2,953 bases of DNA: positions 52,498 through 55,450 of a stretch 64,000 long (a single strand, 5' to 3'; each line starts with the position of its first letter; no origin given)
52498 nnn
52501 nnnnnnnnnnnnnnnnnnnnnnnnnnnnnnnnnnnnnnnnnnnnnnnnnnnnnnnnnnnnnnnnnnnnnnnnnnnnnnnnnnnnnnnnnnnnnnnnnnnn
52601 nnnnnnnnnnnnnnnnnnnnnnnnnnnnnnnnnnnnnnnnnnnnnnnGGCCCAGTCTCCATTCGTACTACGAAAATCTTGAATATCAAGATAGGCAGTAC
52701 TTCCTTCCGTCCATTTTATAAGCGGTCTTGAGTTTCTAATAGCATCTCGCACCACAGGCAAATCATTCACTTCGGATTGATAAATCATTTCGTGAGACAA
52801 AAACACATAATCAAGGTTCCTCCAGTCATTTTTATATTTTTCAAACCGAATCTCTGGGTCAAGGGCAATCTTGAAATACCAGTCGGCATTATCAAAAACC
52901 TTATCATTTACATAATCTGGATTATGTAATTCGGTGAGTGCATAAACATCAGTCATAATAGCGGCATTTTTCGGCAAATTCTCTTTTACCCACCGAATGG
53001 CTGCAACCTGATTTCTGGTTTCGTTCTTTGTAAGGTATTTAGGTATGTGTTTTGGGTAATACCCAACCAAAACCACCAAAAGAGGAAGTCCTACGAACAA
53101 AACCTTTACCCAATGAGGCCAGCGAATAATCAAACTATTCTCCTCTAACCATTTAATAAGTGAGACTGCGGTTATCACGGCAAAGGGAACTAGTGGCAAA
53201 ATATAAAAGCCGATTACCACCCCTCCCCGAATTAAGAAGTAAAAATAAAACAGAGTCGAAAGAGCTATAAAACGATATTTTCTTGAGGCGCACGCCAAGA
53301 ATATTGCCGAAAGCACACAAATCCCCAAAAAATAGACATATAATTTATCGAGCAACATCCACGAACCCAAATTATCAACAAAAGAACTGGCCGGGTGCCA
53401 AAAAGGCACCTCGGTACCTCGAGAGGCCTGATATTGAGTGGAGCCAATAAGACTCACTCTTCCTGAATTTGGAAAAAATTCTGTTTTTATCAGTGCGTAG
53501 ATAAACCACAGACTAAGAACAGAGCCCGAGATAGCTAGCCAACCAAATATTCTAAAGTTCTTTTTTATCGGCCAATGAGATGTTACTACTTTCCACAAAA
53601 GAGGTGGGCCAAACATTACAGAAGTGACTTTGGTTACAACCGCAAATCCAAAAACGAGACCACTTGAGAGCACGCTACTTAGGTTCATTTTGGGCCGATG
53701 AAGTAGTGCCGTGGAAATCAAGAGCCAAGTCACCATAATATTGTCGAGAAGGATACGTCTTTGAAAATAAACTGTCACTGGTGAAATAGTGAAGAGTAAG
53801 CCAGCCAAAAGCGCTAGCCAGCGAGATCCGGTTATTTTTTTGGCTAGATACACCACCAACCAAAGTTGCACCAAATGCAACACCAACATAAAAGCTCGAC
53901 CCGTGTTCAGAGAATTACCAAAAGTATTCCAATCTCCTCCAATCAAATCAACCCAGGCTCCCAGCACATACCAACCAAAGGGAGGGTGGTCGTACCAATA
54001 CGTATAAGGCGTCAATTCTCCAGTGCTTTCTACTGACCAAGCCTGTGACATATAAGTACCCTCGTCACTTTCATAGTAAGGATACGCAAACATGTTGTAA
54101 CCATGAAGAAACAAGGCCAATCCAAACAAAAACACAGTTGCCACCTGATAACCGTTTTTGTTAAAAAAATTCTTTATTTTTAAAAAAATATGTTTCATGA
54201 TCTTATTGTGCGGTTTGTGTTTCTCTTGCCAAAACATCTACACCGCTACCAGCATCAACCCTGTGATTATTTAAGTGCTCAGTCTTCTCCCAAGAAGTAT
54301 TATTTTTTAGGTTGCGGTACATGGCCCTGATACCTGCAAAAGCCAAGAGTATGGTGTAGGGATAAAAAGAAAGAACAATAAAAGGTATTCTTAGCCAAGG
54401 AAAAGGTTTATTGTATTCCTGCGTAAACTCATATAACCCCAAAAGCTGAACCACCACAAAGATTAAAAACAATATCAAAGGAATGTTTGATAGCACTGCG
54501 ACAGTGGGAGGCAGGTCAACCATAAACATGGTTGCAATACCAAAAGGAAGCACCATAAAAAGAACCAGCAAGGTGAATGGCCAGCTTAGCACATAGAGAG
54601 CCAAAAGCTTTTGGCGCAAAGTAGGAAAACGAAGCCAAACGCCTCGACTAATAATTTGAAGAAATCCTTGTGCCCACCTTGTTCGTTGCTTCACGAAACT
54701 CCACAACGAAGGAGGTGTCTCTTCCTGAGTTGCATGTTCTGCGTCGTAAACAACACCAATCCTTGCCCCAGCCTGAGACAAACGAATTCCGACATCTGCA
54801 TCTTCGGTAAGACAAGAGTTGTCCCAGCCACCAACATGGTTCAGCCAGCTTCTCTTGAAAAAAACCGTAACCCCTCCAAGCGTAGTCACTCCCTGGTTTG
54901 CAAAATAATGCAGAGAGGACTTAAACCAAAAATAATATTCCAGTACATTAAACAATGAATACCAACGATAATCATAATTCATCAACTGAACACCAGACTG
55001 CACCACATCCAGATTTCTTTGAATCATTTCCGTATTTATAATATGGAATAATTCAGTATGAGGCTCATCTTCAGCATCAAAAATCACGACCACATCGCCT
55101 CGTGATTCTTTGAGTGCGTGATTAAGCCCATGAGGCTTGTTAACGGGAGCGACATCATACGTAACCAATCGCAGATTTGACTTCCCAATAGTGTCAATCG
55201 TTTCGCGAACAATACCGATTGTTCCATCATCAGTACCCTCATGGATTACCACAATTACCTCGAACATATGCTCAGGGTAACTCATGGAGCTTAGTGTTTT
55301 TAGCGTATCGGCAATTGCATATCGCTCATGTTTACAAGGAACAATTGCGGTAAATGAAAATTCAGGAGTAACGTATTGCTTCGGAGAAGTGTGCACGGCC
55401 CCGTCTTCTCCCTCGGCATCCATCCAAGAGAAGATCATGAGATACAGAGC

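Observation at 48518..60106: Glycan locus combining GDP-mannose supply, a DPM1-like GT2, a PMT(GT39) domain, a processive QxxRW GT2, GH8 and GH6 domains and a GtrA-FAD oxidoreductase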

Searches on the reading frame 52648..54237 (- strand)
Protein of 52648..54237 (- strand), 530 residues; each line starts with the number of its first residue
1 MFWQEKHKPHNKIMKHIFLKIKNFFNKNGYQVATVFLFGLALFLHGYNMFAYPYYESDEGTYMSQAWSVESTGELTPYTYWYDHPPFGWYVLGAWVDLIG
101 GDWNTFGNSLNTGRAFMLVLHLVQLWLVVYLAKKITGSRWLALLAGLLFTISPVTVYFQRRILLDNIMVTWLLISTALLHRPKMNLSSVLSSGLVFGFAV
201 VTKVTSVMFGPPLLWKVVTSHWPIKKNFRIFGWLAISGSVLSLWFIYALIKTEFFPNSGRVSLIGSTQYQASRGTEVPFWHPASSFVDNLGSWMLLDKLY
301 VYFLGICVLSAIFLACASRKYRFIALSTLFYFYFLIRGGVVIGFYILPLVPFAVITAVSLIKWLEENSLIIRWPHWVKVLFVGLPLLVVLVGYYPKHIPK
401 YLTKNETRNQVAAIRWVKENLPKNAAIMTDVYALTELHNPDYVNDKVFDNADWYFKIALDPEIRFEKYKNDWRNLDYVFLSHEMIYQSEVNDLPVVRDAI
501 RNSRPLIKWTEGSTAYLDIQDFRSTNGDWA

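Call 47: search_solved_structures(query=A3, max_evalue=1, show_alignments=2)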
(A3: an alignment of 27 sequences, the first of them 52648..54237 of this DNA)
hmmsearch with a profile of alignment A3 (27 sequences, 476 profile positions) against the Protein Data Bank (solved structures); distinct sequences matched with E-value up to 1: 0.

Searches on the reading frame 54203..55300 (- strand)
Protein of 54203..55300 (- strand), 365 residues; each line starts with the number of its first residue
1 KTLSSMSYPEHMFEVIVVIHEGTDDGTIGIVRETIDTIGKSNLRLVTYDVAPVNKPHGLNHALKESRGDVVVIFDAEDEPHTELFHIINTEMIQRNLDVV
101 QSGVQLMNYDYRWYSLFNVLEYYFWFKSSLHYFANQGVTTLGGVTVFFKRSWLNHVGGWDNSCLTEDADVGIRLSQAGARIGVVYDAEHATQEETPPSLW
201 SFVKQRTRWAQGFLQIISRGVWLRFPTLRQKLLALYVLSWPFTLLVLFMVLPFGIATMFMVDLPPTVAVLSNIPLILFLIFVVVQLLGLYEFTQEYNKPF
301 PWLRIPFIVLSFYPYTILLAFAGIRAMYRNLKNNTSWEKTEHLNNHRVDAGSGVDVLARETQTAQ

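Call 23: search_solved_structures(query=window:54203-55300:-, max_evalue=0.01, show_alignments=2)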
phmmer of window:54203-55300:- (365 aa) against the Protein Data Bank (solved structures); distinct sequences matched with E-value up to 0.01: 8.
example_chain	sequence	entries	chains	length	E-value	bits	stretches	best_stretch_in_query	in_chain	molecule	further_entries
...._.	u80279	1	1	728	3.1e-09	39.3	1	57-285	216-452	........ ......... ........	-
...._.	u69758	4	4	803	3.5e-09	39.1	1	57-284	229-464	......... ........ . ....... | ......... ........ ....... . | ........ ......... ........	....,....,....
4hg6_A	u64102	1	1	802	3.5e-09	39.1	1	57-284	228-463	Cellulose Synthase Subunit A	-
6yv7_B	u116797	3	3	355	5.7e-05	25.3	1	5-78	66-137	Glycosyl transferase, family 2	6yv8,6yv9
6yv7_A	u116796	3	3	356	5.7e-05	25.2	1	5-78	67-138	Glycosyl transferase, family 2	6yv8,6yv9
7lby_A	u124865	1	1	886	7.2e-05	24.9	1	25-291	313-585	Cellulose synthase catalytic subunit [UDP-forming]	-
9b8v_E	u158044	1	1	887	7.2e-05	24.9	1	25-291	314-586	Cellulose synthase catalytic subunit [UDP-forming]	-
9fmv_A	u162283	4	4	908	7.6e-05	24.8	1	25-291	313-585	Cellulose synthase catalytic subunit [UDP-forming]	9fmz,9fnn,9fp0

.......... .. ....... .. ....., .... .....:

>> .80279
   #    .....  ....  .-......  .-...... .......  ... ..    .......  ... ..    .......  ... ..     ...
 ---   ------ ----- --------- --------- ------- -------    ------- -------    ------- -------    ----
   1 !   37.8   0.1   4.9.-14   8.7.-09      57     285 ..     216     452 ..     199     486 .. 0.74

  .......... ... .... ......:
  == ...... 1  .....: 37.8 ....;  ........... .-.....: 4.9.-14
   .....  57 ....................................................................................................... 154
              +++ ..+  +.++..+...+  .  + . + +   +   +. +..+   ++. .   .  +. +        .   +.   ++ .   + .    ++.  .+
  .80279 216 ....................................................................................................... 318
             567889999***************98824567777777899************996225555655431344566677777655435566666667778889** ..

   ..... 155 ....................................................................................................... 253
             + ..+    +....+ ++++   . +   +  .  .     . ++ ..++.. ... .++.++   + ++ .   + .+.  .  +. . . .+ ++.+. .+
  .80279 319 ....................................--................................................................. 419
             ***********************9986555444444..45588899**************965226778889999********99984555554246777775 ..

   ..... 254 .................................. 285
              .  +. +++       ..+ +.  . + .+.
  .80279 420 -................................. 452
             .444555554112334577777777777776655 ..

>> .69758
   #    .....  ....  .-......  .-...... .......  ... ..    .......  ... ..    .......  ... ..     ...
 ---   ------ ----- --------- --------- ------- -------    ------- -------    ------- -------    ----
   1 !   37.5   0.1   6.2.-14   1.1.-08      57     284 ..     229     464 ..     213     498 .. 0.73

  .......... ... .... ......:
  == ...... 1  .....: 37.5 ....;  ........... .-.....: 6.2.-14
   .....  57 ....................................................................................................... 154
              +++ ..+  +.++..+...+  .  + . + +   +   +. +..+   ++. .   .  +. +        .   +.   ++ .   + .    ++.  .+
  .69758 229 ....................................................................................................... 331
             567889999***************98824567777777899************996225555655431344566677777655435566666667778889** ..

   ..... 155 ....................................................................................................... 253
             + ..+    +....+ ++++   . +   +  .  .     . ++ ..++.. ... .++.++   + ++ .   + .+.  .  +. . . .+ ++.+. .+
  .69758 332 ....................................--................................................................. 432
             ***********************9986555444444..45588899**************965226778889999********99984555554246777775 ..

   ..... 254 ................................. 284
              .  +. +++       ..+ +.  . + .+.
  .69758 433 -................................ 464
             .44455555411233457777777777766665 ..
